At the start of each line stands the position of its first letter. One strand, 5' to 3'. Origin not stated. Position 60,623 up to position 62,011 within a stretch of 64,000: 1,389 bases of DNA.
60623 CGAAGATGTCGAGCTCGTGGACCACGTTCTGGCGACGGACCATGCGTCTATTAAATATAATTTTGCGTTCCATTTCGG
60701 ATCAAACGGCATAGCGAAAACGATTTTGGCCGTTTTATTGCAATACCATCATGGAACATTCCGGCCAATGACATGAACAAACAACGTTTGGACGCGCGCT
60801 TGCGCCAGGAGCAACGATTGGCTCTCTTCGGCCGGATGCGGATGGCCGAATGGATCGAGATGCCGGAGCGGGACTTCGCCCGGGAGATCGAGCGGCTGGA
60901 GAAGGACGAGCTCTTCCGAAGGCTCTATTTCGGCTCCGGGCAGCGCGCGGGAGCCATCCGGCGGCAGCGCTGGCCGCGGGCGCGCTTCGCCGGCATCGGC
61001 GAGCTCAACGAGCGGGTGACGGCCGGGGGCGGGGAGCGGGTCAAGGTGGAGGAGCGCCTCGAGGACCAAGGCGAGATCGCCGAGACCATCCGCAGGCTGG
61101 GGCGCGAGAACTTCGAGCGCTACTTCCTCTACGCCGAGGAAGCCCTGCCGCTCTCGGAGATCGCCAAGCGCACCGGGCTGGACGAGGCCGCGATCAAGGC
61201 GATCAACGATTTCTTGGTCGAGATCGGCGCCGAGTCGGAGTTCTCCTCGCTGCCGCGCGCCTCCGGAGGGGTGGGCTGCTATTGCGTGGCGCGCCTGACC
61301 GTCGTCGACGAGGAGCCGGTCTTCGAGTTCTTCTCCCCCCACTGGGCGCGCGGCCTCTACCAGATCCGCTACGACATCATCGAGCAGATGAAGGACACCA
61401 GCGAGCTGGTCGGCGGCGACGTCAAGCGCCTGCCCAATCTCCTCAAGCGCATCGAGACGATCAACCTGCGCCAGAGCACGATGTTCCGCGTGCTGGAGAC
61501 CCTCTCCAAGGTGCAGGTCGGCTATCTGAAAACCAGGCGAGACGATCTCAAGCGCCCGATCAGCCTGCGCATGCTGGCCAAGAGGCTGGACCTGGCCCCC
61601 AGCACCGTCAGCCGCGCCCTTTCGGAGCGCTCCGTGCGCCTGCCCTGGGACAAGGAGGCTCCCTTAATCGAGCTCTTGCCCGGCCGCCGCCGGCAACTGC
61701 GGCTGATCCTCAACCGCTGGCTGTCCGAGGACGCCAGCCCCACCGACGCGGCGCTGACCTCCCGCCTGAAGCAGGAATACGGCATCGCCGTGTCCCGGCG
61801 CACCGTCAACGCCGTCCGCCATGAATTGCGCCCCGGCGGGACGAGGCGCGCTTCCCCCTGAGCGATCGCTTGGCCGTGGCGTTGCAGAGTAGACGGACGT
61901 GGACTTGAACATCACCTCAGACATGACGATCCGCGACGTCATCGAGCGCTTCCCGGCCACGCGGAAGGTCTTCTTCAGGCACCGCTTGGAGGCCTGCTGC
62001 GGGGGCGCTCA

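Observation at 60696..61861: Compact rpoN-like gene (362 aa) with its own sigma-54-type promoter, divergent from an NtrC-type two-component system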

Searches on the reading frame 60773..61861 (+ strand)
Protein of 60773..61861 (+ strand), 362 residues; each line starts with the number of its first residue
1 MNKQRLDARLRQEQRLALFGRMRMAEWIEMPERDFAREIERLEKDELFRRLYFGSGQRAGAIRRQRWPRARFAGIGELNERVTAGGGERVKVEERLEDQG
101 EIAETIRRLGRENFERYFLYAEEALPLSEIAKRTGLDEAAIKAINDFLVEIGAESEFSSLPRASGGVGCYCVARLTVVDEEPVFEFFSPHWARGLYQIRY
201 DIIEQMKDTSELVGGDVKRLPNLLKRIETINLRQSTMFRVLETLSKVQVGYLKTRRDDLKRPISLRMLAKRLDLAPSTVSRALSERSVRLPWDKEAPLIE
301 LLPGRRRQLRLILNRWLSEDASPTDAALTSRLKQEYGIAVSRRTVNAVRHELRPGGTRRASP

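Call 3: search_protein_families(library=pfam, proteins=[window:60773-61858:+], max_evalue=1)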
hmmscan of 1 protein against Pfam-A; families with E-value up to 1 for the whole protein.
window:60773-61858:+ (362 aa): 15 families
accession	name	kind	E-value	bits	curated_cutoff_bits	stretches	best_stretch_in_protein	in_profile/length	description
PF04552.19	Sigma54_DBD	-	3.1e-12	47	22.8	2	227-292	15-79/160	Sigma-54, DNA binding domain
PF09339.16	HTH_IclR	-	1.9e-08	34.4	22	2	260-284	16-40/52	IclR helix-turn-helix domain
PF13412.12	HTH_24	-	0.0006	19.8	21.9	1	263-284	18-39/48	Winged helix-turn-helix DNA-binding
PF01047.28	MarR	-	0.0029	17.9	24.6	1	262-283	17-38/59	MarR family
PF13404.12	HTH_AsnC-type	-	0.0088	16.3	27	0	125-142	18-35/42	AsnC-type helix-turn-helix domain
PF12802.13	MarR_2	-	0.016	15.8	27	0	262-284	18-42/61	MarR family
PF04545.22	Sigma70_r4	-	0.02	14.9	24.1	1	116-144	15-40/50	Sigma-70, region 4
PF08281.18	Sigma70_r4_2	-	0.025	14.6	25.7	1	101-142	3-44/54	Sigma-70, region 4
PF01381.28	HTH_3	-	0.028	14.9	23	1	260-284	7-31/55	Helix-turn-helix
PF01325.25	Fe_dep_repress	-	0.032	14.9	26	1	259-284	19-44/60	Iron dependent repressor, N-terminal DNA binding domain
PF01498.24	HTH_Tnp_Tc3_2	-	0.038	14.7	31.5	0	325-348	16-38/72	Transposase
PF13545.12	HTH_Crp_2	-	0.041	14.3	27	1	256-285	16-45/70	Crp-like helix-turn-helix domain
PF13936.12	HTH_38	-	0.06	13.5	27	1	264-283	22-41/44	Helix-turn-helix domain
PF04967.18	HTH_10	-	0.097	12.9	23.1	1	258-284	19-45/53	HTH DNA binding domain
PF13730.12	HTH_36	-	0.23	11.7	25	0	264-284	27-47/55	Helix-turn-helix domain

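Call 4: search_protein_families(library=ncbifam, proteins=[window:60773-61858:+], max_evalue=1)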
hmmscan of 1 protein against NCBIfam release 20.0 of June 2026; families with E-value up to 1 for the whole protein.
window:60773-61858:+ (362 aa): 9 families
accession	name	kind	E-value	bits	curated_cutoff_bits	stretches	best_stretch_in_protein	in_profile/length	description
TIGR02395.1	rpoN_sigma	equivalog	8e-14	51.5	277.35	1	227-353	289-426/434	RNA polymerase factor sigma-54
NF009118.0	PRK12469.1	subfamily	7.5e-09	34.9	396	2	227-287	335-394/483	RNA polymerase factor sigma-54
NF004595.0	PRK05932.1-2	equivalog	3.5e-08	32.8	513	1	227-291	337-400/484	RNA polymerase factor sigma-54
NF004602.0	PRK05932.2-4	equivalog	1.1e-06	27.8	506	1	210-286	255-325/416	RNA polymerase factor sigma-54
NF004596.0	PRK05932.1-3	subfamily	5.5e-05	22.3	499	1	229-286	362-418/515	RNA polymerase factor sigma-54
NF004598.0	PRK05932.1-5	equivalog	0.00058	18.7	621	1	226-286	357-416/504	RNA polymerase factor sigma-54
TIGR02937.1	sigma70-ECF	superfamily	0.0033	17.1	42.9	1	83-144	96-153/165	sigma-70 family RNA polymerase sigma factor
NF004597.0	PRK05932.1-4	equivalog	0.0092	14.5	817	0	227-286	330-388/477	RNA polymerase factor sigma-54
NF033546.1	transpos_IS21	equivalog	0.03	13.8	160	1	256-354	2-100/294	IS21 family transposase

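Call 9: find_homologous_proteins(query=window:60773-61858:+)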
Query window:60773-61858:+ (362 aa): 223 proteins with E <= 0.001 among 8000 candidates; the best 120 are listed.
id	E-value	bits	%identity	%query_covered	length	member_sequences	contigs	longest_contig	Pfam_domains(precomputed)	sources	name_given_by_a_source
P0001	2.5e-231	785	100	100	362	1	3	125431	PF09339.17,PF04552.20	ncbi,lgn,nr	ncbi:MAG: hypothetical protein KGO96_08910 [Elusimicrobia bacterium]|nr:hypothetical protein [Elusim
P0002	1.4e-175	602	79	98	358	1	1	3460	PF09339.17,PF04552.20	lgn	-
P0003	1.1e-171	589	77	95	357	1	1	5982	PF09339.17,PF04552.20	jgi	jgi:DNA-binding transcriptional ArsR family regulator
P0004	2.6e-171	588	74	99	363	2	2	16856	PF09339.17,PF04552.20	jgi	jgi:hypothetical protein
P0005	5.8e-170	583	73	97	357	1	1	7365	PF09339.17,PF04552.20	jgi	jgi:hypothetical protein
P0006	2.5e-165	568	73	97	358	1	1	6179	PF09339.17,PF04552.20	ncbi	-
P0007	1.6e-164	565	73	97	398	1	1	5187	PF09339.17,PF04552.20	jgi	jgi:hypothetical protein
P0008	7.6e-164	563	72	97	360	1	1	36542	PF09339.17,PF04552.20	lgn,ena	-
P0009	1.1e-163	563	71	98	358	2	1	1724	PF17782.8,PF09339.17,PF04552.20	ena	-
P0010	1.1e-160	553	74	93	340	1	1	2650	PF09339.17,PF04552.20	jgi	jgi:DNA-binding transcriptional ArsR family regulator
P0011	2.2e-160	552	74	97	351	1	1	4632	PF09339.17,PF04552.20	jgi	jgi:hypothetical protein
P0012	6.9e-160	550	70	96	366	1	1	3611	PF09339.17,PF04552.20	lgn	-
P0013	2.1e-154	532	69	99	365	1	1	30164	PF04552.20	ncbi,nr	ncbi:MAG TPA: hypothetical protein VNK24_00970 [Elusimicrobiota bacterium]|nr:hypothetical protein [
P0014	1.4e-153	529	69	97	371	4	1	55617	PF09339.17,PF04552.20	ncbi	-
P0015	3.7e-153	528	68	97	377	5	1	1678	PF09339.17,PF04552.20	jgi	-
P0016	1.2e-148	513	67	98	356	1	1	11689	PF09339.17,PF04552.20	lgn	-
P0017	5.0e-138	478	64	96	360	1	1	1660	PF09339.17,PF04552.20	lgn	-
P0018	7.7e-135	468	63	97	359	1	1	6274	PF04552.20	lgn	-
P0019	2.7e-134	466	62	99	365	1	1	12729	PF09339.17,PF04552.20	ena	-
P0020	9.4e-134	464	63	98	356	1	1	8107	PF09339.17,PF04552.20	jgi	-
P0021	1.9e-133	463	61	95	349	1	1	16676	PF04552.20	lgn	-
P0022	3.4e-133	462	62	97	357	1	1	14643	PF04552.20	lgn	-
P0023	3.6e-130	452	63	95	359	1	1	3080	PF13412.13,PF04545.23,PF09339.17,PF04552.20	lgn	-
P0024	8.0e-130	451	62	97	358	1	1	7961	PF09339.17,PF04552.20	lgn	-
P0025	1.5e-128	447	60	98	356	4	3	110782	PF09339.17,PF04552.20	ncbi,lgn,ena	-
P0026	2.5e-128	446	60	98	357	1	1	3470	PF09339.17,PF04552.20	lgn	-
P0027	4.8e-128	445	62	97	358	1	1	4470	PF09339.17,PF04552.20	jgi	jgi:hypothetical protein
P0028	4.2e-126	439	60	98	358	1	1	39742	PF13412.13,PF04545.23,PF09339.17,PF13560.13,PF04552.20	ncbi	-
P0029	1.3e-125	437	58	97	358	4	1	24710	PF04552.20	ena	-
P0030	5.8e-125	435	59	97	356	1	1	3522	PF09339.17,PF04552.20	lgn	-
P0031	1.7e-124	434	59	98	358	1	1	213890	PF04552.20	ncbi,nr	ncbi:MAG: hypothetical protein HY921_03970 [Elusimicrobia bacterium]|nr:hypothetical protein [Elusim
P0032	2.6e-124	433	60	97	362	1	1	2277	PF09339.17,PF04552.20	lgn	-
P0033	4.2e-124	432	58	97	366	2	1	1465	PF04552.20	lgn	-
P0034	4.5e-124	432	60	97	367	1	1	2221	PF12840.14,PF09339.17,PF13560.13,PF04552.20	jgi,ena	-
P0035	7.1e-124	432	59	97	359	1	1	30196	PF09339.17,PF04552.20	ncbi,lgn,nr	ncbi:MAG: hypothetical protein HY549_10515 [Elusimicrobia bacterium]|nr:hypothetical protein [Elusim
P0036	7.8e-124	431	59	97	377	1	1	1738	PF12840.14,PF04545.23,PF09339.17,PF04552.20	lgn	-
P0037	9.9e-124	431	59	96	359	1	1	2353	PF09339.17,PF04552.20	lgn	-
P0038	3.7e-123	429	60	97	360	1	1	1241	PF04545.23,PF09339.17,PF04552.20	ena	-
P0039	2.8e-122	426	58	97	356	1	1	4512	PF09339.17,PF04552.20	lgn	-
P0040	5.6e-122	425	60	98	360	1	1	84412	PF13412.13,PF04545.23,PF09339.17,PF04552.20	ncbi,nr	ncbi:MAG: hypothetical protein HY077_12885 [Elusimicrobia bacterium]|nr:hypothetical protein [Elusim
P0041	1.4e-121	424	58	94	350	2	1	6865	PF09339.17,PF04552.20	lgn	-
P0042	1.6e-121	424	59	95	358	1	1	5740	PF04545.23,PF09339.17,PF04552.20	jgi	jgi:hypothetical protein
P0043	2.0e-121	424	56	97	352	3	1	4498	PF09339.17,PF04552.20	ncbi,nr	ncbi:MAG: hypothetical protein KGL04_03320 [Elusimicrobia bacterium]|nr:hypothetical protein [Elusim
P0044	3.2e-121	423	59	97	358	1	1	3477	PF17782.8,PF09339.17,PF04552.20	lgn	-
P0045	5.2e-121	422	58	98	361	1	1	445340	PF04552.20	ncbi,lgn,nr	ncbi:MAG: hypothetical protein HY078_08395 [Elusimicrobia bacterium]|nr:hypothetical protein [Elusim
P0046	8.4e-121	421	56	97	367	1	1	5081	PF13936.13,PF09339.17,PF04552.20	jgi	jgi:hypothetical protein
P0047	1.9e-120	420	58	98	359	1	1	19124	PF04545.23,PF04552.20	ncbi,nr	ncbi:MAG: hypothetical protein HY553_17485 [Elusimicrobia bacterium]|nr:hypothetical protein [Elusim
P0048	5.7e-120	419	60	93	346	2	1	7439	PF09339.17,PF04552.20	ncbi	-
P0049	8.5e-120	418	56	99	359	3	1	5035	PF09339.17,PF04552.20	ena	-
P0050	9.2e-120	418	58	97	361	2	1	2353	PF12840.14,PF13412.13,PF09339.17,PF04552.20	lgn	-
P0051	9.9e-120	418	59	96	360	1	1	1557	PF09339.17,PF04552.20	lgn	-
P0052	1.2e-119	418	59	96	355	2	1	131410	PF04545.23,PF09339.17,PF04552.20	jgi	jgi:transcriptional regulator with XRE-family HTH domain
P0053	1.8e-119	417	60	97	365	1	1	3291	PF04552.20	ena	-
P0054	2.3e-119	417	58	94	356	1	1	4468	PF09339.17,PF04552.20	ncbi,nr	ncbi:MAG: hypothetical protein HY554_03145 [Elusimicrobia bacterium]|nr:hypothetical protein [Elusim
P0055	3.3e-119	416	58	97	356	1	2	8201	PF04552.20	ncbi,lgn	-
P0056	3.5e-119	416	57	97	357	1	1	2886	PF09339.17,PF04552.20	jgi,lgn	-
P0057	8.0e-119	415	59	94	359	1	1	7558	PF09339.17,PF04552.20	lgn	-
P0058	8.6e-119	415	57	96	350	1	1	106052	PF09339.17,PF04552.20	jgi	jgi:hypothetical protein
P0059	1.1e-118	415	56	96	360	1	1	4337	PF09339.17,PF04552.20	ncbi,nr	ncbi:MAG TPA: hypothetical protein VNI01_08050 [Elusimicrobiota bacterium]|nr:hypothetical protein [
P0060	1.6e-118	414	57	97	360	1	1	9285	PF09339.17,PF04552.20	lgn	-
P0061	2.1e-118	414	59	95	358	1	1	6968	PF09339.17,PF04552.20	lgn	-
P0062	2.7e-118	413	56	95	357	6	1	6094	PF09339.17,PF04552.20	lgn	-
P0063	4.2e-118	413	56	97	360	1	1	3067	PF09339.17,PF04552.20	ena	-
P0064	1.0e-117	411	56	95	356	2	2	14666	PF09339.17,PF04552.20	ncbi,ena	-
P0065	1.2e-117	411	54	97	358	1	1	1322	PF04552.20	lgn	-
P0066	1.4e-117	411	59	97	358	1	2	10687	PF09339.17,PF04552.20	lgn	-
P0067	1.5e-117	411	55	98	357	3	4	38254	PF01498.25,PF04552.20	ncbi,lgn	-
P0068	1.8e-117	411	56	97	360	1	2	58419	PF04552.20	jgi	jgi:transcriptional regulator with XRE-family HTH domain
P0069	2.3e-117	410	57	96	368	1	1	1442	PF09339.17,PF04552.20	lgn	-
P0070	4.5e-117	409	57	95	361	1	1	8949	PF13551.13,PF09339.17,PF04552.20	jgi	jgi:hypothetical protein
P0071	6.7e-117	409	59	95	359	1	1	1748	PF09339.17,PF04552.20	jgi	jgi:transcriptional regulator with XRE-family HTH domain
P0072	6.8e-117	409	56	98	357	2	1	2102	PF09339.17,PF04552.20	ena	-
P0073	1.0e-116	408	59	95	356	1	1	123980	PF09339.17,PF04552.20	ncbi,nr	ncbi:MAG: hypothetical protein HY927_11680 [Elusimicrobia bacterium]|nr:hypothetical protein [Elusim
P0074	1.1e-116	408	57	97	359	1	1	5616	PF13412.13,PF09339.17,PF04552.20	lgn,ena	-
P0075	1.1e-116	408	55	97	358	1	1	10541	PF04552.20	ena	-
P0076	2.0e-116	407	55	97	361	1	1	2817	PF09339.17,PF04552.20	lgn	-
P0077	2.4e-116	407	54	97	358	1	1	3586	PF04552.20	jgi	-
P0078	3.4e-116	406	55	97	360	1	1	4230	PF09339.17,PF04552.20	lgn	-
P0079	3.6e-116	406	55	95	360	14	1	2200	PF13551.13,PF09339.17,PF04552.20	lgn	-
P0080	4.4e-116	406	56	95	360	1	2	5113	PF09339.17,PF04552.20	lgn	-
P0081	6.5e-116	405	55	97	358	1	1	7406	PF09339.17,PF04552.20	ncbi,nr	ncbi:MAG: hypothetical protein HYZ74_07005 [Elusimicrobia bacterium]|nr:hypothetical protein [Elusim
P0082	8.2e-116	405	55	97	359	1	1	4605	PF13412.13,PF09339.17,PF04552.20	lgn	-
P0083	8.7e-116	405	56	97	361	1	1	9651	PF09339.17,PF04552.20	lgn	-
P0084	1.1e-115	405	55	97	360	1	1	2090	PF04545.23,PF04552.20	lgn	-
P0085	1.4e-115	404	57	98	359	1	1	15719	PF09339.17,PF04552.20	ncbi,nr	ncbi:MAG: hypothetical protein HY925_09205 [Elusimicrobia bacterium]|nr:hypothetical protein [Elusim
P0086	1.7e-115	404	56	97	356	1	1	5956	PF09339.17,PF04552.20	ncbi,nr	ncbi:MAG: hypothetical protein KGM24_07445 [Elusimicrobia bacterium]|nr:hypothetical protein [Elusim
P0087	1.8e-115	404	55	97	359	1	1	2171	PF09339.17,PF04552.20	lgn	-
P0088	1.8e-115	404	55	97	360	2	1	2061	PF04552.20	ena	-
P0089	1.8e-115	404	57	98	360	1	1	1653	PF09339.17,PF04552.20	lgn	-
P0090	2.2e-115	404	55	97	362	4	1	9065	PF09339.17,PF04552.20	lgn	-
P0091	2.6e-115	403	55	97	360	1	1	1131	PF09339.17,PF04552.20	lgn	-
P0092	2.9e-115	403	56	97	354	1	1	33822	PF13412.13,PF09339.17,PF04552.20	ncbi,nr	ncbi:MAG: hypothetical protein HZB91_10880 [Elusimicrobia bacterium]|nr:hypothetical protein [Elusim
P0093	3.6e-115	403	55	96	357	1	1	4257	PF13551.13,PF09339.17,PF04552.20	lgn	-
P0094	3.9e-115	403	58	95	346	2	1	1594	PF04545.23,PF09339.17,PF04552.20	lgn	-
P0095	3.9e-115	403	56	95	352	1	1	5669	PF09339.17,PF04552.20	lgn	-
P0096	4.1e-115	403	56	95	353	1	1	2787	PF13412.13,PF09339.17,PF04552.20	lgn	-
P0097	5.4e-115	402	54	98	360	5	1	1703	PF04545.23,PF09339.17,PF04552.20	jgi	jgi:transcriptional regulator with XRE-family HTH domain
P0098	5.5e-115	402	55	95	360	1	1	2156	PF04552.20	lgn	-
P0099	5.9e-115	402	55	99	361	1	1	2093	PF09339.17,PF04552.20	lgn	-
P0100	6.9e-115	402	55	97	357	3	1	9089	PF09339.17,PF04552.20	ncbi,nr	ncbi:MAG: hypothetical protein HY079_15230 [Elusimicrobia bacterium]|nr:hypothetical protein [Elusim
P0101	7.3e-115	402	55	97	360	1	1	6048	PF09339.17,PF04552.20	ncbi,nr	ncbi:MAG: hypothetical protein HY403_08530 [Elusimicrobia bacterium]|nr:hypothetical protein [Elusim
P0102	7.3e-115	402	55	97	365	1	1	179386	PF09339.17,PF04552.20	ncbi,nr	ncbi:MAG: hypothetical protein HY924_14355 [Elusimicrobia bacterium]|nr:hypothetical protein [Elusim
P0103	7.4e-115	402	57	95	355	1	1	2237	PF13551.13,PF09339.17,PF04552.20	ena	-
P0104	8.0e-115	402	55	95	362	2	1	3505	PF09339.17,PF04552.20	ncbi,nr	ncbi:MAG: hypothetical protein Q7J64_02325 [Elusimicrobiota bacterium]|nr:hypothetical protein [Elus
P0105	1.1e-114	401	57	97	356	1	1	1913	PF04552.20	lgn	-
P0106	1.2e-114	401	56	97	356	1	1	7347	PF04552.20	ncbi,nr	ncbi:MAG: hypothetical protein HY551_01705 [Elusimicrobia bacterium]|nr:hypothetical protein [Elusim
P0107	1.4e-114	401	55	98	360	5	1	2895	PF09339.17,PF04552.20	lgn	-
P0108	1.6e-114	401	54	97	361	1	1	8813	PF04552.20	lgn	-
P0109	2.0e-114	401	55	97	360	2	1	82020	PF04552.20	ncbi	ncbi:MAG: hypothetical protein ACHQ51_04100 [Elusimicrobiota bacterium]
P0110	2.0e-114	400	55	97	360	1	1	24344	PF04545.23,PF09339.17,PF04552.20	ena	-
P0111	2.2e-114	400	54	97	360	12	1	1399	PF04545.23,PF09339.17,PF04552.20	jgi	jgi:hypothetical protein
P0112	2.5e-114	400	57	96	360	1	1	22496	PF09339.17,PF04552.20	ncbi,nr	ncbi:MAG: hypothetical protein HY926_08285 [Elusimicrobia bacterium]|nr:hypothetical protein [Elusim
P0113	2.9e-114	400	55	95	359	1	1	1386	PF04545.23,PF09339.17,PF04552.20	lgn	-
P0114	3.1e-114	400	55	97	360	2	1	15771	PF12840.14,PF09339.17,PF04552.20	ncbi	ncbi:MAG: hypothetical protein ACHQ2Z_06320 [Elusimicrobiota bacterium]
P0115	3.5e-114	400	57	97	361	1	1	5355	PF04552.20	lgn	-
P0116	3.8e-114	400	54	97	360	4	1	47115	PF04545.23,PF09339.17,PF04552.20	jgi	jgi:transcriptional regulator with XRE-family HTH domain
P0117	7.6e-114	399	54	97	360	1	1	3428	PF04552.20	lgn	-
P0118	7.6e-114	399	56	95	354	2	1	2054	PF09339.17,PF04552.20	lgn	-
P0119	1.0e-113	398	55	97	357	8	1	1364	PF13412.13,PF09339.17,PF04552.20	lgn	-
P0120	1.5e-113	398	55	95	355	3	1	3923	PF09339.17,PF04552.20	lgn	-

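Call 12: search_solved_structures(query=A1, max_evalue=1, show_alignments=2)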
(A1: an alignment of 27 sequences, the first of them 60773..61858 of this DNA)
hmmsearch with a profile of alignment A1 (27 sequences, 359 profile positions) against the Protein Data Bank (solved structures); distinct sequences matched with E-value up to 1: 27.
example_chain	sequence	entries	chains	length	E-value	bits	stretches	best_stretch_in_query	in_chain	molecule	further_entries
5ui5_I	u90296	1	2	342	4.9e-07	32.2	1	205-353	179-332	RNA polymerase sigma factor RpoN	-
7qv9_M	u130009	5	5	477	3e-06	29.7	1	211-353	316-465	RNA polymerase sigma-54 factor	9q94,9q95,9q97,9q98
9q90_M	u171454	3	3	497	3e-06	29.7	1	211-353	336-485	RNA polymerase sigma-54 factor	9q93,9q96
5ui8_M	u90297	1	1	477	3e-06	29.7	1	211-353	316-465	RNA polymerase sigma-54 factor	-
7qxi_M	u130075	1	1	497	3.1e-06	29.6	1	211-353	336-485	RNA polymerase sigma-54 factor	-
7qwp_M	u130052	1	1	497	3.1e-06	29.6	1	211-353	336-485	RNA polymerase sigma-54 factor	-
9q91_M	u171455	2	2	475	3.4e-06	29.5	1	211-353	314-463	RNA polymerase sigma-54 factor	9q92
8re4_M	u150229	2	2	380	3.5e-06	29.4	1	210-353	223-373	RNA polymerase sigma-54 factor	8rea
5nwt_M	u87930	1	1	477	3.7e-06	29.4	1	211-353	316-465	RNA polymerase sigma-54 factor,RNA polymerase sigma-54 factor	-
8f1i_M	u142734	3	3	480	5.9e-06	28.7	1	221-353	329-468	RNA polymerase sigma-54 factor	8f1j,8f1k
9mse_M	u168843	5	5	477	6.1e-06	28.6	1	221-353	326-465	RNA polymerase sigma-54 factor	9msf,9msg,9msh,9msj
8reb_M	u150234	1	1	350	6.7e-06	28.5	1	217-353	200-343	RNA polymerase sigma-54 factor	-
6gh6_M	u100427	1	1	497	7.7e-06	28.3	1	210-353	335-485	RNA polymerase sigma-54 factor,RNA polymerase sigma-54 factor,RNA polymerase sigma-54 fact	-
6gfw_M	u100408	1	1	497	7.7e-06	28.3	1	210-353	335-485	RNA polymerase sigma-54 factor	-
6gh5_M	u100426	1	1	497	7.7e-06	28.3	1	210-353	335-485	RNA polymerase sigma-54 factor,RNA polymerase sigma-54 factor,RNA polymerase sigma-54 fact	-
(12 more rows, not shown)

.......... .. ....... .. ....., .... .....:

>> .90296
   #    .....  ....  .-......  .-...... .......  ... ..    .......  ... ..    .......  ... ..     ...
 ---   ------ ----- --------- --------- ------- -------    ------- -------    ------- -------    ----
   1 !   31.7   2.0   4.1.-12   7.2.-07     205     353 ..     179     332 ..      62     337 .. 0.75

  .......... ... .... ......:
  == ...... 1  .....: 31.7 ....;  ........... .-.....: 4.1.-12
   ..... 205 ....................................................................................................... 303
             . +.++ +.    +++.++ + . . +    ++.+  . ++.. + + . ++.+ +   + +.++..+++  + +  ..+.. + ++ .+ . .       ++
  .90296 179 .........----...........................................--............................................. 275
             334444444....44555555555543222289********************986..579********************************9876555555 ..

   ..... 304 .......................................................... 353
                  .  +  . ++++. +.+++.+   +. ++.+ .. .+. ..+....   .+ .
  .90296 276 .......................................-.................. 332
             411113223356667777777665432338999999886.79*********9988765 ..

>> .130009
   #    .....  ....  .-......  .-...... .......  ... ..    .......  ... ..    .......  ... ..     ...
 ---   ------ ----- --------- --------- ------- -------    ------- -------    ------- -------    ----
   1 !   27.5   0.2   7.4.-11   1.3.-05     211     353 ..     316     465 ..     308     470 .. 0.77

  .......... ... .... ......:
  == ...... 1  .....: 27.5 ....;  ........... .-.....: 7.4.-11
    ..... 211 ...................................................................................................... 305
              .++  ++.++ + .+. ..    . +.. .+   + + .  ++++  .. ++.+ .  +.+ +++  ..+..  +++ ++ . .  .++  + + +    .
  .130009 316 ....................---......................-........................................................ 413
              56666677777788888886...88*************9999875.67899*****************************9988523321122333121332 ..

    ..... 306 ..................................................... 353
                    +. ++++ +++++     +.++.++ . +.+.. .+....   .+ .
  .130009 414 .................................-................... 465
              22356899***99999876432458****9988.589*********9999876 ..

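Call 14: find_encoding_contigs(protein=window:60773-61861:+, flank=10000, max_places=3)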
Protein window:60773-61861:+ (362 aa): 5 contigs read that carry it; 3 places shown.
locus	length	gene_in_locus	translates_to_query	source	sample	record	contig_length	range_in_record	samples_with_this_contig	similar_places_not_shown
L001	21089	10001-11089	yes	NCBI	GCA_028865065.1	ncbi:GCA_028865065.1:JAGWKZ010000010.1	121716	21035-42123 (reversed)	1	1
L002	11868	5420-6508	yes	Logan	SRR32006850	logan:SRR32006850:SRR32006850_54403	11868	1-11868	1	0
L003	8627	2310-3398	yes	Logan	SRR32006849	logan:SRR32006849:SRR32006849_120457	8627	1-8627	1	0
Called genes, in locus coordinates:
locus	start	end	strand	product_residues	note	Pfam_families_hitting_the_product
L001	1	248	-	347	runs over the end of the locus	PF05201:GlutR_N, PF01488:Shikimate_DH, PF03807:F420_oxidored (faint)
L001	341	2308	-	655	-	-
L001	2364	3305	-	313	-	PF03264:Cytochrom_NNT (faint), PF22113:Mtrc-MtrF_II-IV_dom (faint), PF22678:Cytochrom_c_NrfB-like (faint), PF14522:Cytochrome_C7 (faint), PF14537:Cytochrom_c3_2 (weak), PF09699:Paired_CXXCH_1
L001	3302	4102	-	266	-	PF00027:cNMP_binding, PF13545:HTH_Crp_2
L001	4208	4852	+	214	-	PF04055:Radical_SAM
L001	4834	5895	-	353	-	PF04055:Radical_SAM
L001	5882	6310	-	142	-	PF00571:CBS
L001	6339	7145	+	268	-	PF00582:Usp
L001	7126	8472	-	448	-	PF00072:Response_reg, PF00158:Sigma54_activat, PF14532:Sigma54_activ_2, PF07728:AAA_5 (weak), PF25601:AAA_lid_14, PF02954:HTH_8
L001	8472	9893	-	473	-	PF00989:PAS, PF08448:PAS_4, PF13426:PAS_9, PF00989:PAS, PF08448:PAS_4, PF13426:PAS_9, PF08447:PAS_3, PF00512:HisKA, +2 more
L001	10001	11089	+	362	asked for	PF09339:HTH_IclR (faint), PF04552:Sigma54_DBD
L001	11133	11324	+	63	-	PF08984:DUF1858 (faint), PF04405:ScdA_N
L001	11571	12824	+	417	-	-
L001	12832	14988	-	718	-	-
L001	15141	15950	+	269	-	-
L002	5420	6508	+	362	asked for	PF09339:HTH_IclR (faint), PF04552:Sigma54_DBD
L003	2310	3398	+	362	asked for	PF09339:HTH_IclR (faint), PF04552:Sigma54_DBD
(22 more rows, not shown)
